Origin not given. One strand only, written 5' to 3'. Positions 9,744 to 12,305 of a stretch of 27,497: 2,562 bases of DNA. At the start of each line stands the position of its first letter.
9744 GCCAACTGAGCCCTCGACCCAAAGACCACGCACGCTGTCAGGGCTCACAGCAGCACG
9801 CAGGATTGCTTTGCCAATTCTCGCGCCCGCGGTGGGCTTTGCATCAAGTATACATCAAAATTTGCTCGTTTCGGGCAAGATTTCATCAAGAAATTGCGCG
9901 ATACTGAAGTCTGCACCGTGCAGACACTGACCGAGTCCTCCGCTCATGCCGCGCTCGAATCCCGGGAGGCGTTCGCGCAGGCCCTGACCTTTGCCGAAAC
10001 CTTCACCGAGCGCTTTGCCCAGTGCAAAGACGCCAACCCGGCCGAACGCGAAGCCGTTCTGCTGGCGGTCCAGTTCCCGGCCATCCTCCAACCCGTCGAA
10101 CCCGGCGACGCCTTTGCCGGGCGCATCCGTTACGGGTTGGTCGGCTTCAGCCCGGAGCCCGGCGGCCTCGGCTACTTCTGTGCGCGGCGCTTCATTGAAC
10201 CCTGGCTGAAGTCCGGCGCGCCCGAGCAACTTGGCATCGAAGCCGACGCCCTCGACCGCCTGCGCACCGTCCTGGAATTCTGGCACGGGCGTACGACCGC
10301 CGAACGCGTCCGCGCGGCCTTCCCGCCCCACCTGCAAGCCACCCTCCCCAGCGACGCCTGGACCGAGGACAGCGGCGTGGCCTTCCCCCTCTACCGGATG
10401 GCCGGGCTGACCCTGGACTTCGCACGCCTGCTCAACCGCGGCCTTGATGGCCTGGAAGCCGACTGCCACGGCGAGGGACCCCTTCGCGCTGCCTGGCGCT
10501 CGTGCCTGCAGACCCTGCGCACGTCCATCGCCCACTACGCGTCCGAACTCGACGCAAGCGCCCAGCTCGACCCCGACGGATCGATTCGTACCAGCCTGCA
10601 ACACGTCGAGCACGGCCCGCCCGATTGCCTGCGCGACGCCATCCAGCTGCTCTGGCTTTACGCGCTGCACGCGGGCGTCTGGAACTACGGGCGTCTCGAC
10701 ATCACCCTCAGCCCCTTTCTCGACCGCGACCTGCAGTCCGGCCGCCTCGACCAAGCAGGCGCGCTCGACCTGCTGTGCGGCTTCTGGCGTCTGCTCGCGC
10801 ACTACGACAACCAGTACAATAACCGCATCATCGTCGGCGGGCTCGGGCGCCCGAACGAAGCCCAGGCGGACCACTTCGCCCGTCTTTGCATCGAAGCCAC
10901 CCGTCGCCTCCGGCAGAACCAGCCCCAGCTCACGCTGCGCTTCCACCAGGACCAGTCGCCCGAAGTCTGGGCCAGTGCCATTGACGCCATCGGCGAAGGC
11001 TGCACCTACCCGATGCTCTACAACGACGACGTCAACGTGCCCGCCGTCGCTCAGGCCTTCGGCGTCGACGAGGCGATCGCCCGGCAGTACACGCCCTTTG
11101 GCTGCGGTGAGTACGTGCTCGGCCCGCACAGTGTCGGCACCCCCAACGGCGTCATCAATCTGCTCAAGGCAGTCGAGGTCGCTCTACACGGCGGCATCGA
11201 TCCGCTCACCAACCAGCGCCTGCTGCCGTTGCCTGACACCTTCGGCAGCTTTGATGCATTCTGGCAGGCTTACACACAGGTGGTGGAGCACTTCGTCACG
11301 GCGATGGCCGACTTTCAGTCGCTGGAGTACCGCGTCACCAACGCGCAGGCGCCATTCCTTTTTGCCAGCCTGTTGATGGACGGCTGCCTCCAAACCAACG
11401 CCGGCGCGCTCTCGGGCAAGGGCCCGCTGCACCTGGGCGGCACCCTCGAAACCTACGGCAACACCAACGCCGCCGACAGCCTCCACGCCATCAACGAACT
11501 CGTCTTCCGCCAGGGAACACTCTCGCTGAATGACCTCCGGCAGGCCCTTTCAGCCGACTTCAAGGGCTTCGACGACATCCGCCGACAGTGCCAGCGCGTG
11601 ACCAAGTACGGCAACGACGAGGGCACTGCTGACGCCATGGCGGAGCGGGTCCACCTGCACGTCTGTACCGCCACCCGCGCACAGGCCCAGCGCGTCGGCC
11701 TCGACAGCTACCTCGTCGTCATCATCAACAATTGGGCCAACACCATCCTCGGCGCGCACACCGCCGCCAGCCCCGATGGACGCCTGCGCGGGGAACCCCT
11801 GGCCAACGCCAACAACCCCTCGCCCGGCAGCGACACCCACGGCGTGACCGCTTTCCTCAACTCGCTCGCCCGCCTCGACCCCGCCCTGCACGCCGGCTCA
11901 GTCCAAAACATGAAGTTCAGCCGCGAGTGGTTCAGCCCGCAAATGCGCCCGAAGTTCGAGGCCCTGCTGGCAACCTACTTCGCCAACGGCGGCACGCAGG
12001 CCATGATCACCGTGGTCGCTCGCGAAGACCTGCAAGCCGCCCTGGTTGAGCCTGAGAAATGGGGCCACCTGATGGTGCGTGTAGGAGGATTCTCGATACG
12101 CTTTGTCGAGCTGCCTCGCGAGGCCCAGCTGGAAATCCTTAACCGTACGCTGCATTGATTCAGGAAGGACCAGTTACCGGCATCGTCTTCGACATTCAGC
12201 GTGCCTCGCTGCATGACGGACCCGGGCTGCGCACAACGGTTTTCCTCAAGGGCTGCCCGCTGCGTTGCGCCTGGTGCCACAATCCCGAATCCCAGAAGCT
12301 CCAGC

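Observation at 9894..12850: Compact glycyl radical enzyme with C-x-E active site and atypical Gly motif, plus short activase; substrate unknown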

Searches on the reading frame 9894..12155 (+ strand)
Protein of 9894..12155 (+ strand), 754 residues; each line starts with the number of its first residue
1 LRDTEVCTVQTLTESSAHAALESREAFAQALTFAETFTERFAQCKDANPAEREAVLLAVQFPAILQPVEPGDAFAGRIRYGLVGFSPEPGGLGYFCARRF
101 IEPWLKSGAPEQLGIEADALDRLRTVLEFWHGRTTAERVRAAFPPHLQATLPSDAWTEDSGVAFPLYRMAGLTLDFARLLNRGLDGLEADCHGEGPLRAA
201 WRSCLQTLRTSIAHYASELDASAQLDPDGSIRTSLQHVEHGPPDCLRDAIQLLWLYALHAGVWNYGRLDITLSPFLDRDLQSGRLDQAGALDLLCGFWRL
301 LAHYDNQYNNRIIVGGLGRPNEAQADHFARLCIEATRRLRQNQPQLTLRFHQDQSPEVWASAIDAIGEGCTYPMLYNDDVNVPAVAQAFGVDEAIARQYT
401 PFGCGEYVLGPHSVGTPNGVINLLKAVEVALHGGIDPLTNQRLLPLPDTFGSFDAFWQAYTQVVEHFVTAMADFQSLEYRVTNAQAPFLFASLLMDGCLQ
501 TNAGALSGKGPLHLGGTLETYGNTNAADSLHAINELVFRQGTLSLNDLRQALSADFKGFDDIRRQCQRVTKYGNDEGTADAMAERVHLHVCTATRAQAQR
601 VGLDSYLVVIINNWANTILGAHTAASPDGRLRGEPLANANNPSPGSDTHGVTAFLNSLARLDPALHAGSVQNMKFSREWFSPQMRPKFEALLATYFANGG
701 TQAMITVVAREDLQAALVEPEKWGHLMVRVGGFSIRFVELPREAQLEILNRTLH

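Call 3: search_protein_families(library=pfam, proteins=[window:9894-12155:+], max_evalue=0.01)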
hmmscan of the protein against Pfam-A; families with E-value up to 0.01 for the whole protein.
window:9894-12155:+ (754 aa): 2 families
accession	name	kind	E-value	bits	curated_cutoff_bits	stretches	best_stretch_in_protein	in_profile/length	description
PF02901.20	PFL-like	-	1.4e-78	265.6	24.3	1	115-599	106-627/647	Pyruvate formate lyase-like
PF01228.26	Gly_radical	-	3.4e-16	60.1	22.2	1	638-738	3-106/106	Glycine radical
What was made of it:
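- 9918..12158 (+): Glycyl radical enzyme gene. The longest ORF starts at TTG 9894 (754 aa). The likely start is GTG 9918 (746 aa). Residue numbers in this report count from 9894. Pfam PFL-like 1.4e-78 and Gly_radical 3.4e-16 (call 3).
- On Glycyl radical enzyme superfamily (PFL-like branch): Pfam PF02901 1.4e-78 and PF01228 3.4e-16 (call 3).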

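Call 4: search_protein_families(library=ncbifam, proteins=[window:9894-12155:+], max_evalue=0.01)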
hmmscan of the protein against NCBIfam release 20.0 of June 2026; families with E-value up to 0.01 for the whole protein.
window:9894-12155:+ (754 aa): 12 families
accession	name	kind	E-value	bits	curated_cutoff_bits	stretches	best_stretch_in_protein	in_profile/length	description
TIGR01774.1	PFL2-3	subfamily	7.7e-74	249.3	678.2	1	236-754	243-784/786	formate C-acetyltransferase/glycerol dehydratase family glycyl radical enzyme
NF048011.1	SfplDhtHpsGDes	equivalog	5.6e-53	180.4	1000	1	233-754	269-819/821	(2S)-3-sulfopropanediol dehydratase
TIGR04394.1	choline_CutC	equivalog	2e-52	178.8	1050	1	235-753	245-785/789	choline trimethylamine-lyase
NF043068.1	glycl_HYPD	equivalog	8.3e-50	169.6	1100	1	231-752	236-780/784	trans-4-hydroxy-L-proline dehydratase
NF007437.0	PRK09983.1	equivalog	1e-45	156.1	1109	1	174-754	159-763/765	formate C-acetyltransferase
NF048009.1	SfplDhtHpfGKleb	equivalog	2.7e-45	154.8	1000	1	264-752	304-820/824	(2S)-3-sulfopropanediol dehydratase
NF033718.1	indole_decarb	equivalog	6.7e-45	153.6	1100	1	235-752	300-864/868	indoleacetate decarboxylase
NF033715.1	glycyl_HPDL_Lrg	equivalog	7.2e-38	130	1150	2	559-752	703-897/901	4-hydroxyphenylacetate decarboxylase large subunit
TIGR01255.1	pyr_form_ly_1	equivalog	1.7e-16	59.8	994.2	1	569-754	548-741/744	formate C-acetyltransferase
NF008341.1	PRK11127.1-1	equivalog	7.5e-12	45.1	145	1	699-754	22-77/80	autonomous glycyl radical cofactor GrcA2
NF038360.1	rad_fix_GrcA3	exception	2.9e-10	40.1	158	1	690-754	11-75/78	autonomous glycyl radical cofactor GrcA3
TIGR04365.1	spare_glycyl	equivalog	1.9e-07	31.4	170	1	698-753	67-122/126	autonomous glycyl radical cofactor GrcA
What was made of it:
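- On Glycerol dehydratase / propanediol dehydratase: TIGR01774 scores 249 bits against 678 (call 4).
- On Choline TMA-lyase CutC: TIGR04394 scores 178.8 bits against 1050 (call 4).
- On Hydroxyproline dehydratase HypD; sulfonate enzymes HpsG/HpfG; PflD; indoleacetate and HPA decarboxylases: Scores of 169.6/1100, 180.4/1000, 154.8/1000, 156.1/1109, 153.6/1100 and 130/1150 (call 4).
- Closest known: YbiW / PflD. Different: The PflD equivalog model scores 156 bits against a cut-off of 1109 (call 4).
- Closest known: Choline TMA-lyase CutC and the C-S lyases IslA/IseG/HpsG. Different: The CutC model scores 179 bits against 1050, and HpsG/HpfG score 155-180 against 1000 (call 4).
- The HpsG and HpfG models score 155-180 bits against a cut-off of 1000 (call 4). 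TIGR01774 scores 249 bits against a cut-off of 678 (call 4).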

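Call 5: search_solved_structures(query=window:9894-12155:+, max_evalue=0.001, show_alignments=2)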
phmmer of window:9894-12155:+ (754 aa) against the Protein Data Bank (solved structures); distinct sequences matched with E-value up to 0.001: 36.
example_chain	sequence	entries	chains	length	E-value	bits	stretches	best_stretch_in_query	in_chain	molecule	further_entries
9f3w_A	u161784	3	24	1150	1.1e-56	196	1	212-753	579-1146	Choline trimethylamine-lyase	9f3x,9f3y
5a0z_A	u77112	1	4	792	5.5e-54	187.1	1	212-753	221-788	CHOLINE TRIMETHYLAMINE LYASE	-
5a0u_A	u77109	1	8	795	5.6e-54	187.1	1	212-753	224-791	CHOLINE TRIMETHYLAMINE LYASE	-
1r8w_A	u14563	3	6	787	9.3e-53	183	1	308-754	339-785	glycerol dehydratase | B12-independent glycerol dehydratase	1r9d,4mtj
9rco_A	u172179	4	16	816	5.3e-47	164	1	312-752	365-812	Glycyl radical protein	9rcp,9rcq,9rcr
5i2a_A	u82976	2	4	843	2.6e-46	161.7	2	118-561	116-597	Diol-dehydratase | Diol dehydratase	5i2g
7vua_A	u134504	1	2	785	1.5e-45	159.2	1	235-753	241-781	HplG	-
2f3o_A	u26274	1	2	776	2.5e-45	158.4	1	239-751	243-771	pyruvate formate-lyase 2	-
8id7_A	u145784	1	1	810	4.9e-45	157.5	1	123-754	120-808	Probable dehydratase YbiW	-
8yjn_A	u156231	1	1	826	5.4e-45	157.4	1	123-754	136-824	Probable dehydratase YbiW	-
6xs4_A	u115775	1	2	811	2.2e-44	155.3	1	126-754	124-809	Formate C-acetyltransferase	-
9ht9_A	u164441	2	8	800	7.4e-44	153.6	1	240-753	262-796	Choline trimethylamine-lyase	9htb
9r0v_A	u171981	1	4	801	7.5e-44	153.6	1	240-753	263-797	Choline trimethylamine-lyase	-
6vue_A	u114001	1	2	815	7.9e-44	153.5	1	240-753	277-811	Choline trimethylamine-lyase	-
5fay_A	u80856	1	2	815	7.9e-44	153.5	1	240-753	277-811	Choline trimethylamine-lyase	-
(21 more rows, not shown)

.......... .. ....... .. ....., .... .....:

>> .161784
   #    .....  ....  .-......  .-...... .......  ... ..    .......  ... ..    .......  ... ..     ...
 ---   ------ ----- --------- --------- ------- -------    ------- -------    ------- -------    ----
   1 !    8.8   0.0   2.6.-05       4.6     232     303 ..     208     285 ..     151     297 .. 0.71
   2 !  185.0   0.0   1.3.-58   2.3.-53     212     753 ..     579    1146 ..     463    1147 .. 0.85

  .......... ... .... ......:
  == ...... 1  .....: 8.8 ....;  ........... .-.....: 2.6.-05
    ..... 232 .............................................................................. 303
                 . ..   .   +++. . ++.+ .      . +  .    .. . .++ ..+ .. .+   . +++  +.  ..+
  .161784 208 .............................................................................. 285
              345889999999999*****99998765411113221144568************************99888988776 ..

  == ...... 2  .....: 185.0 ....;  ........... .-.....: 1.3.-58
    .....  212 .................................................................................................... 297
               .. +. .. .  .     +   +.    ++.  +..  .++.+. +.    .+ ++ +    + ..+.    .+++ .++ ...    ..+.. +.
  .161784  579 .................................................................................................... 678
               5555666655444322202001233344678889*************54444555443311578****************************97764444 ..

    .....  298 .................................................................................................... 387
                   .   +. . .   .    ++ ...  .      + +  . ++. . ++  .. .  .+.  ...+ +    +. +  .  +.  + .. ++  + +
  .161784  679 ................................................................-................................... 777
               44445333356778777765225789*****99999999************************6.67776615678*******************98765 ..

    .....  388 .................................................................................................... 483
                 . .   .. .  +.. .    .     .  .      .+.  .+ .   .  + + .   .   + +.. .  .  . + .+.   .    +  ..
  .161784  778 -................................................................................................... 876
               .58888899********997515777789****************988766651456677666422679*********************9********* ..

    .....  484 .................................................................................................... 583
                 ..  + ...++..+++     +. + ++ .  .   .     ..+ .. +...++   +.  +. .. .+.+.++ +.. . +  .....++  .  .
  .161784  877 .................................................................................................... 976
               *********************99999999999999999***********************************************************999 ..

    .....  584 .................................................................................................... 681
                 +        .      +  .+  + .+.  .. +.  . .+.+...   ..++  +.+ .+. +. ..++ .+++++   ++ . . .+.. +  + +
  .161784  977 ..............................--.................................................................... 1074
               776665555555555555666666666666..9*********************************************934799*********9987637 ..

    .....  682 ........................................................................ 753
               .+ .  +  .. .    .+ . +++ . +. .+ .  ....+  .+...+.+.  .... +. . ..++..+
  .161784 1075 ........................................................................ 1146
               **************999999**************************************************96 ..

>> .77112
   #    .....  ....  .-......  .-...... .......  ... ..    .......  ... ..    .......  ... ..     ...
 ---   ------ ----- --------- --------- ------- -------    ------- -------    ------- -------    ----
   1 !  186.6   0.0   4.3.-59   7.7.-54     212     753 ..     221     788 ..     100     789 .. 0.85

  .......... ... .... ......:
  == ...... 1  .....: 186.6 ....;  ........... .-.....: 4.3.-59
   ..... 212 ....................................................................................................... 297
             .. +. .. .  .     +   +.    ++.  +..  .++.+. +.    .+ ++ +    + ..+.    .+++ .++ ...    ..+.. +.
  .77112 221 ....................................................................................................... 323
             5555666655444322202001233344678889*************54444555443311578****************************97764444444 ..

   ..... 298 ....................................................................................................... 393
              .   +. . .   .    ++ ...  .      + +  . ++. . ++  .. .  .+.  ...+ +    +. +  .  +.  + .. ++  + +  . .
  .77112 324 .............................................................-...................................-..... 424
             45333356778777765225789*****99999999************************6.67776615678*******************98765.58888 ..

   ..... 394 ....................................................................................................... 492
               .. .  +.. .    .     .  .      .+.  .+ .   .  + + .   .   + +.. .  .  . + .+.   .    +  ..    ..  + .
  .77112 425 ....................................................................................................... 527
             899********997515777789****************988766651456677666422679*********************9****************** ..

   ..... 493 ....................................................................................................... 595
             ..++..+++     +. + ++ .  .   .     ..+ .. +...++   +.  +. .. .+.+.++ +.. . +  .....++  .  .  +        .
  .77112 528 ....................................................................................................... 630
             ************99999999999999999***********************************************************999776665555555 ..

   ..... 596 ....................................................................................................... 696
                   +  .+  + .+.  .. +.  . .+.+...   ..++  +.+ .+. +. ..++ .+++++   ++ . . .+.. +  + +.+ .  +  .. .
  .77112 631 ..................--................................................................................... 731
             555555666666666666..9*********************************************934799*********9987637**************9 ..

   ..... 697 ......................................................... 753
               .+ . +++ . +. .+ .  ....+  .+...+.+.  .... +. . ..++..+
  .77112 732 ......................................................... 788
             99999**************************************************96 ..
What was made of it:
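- Closest known: Choline TMA-lyase CutC and the C-S lyases IslA/IseG/HpsG. Same: CutC is the best single-sequence PDB hit (1.1e-56, call 5).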
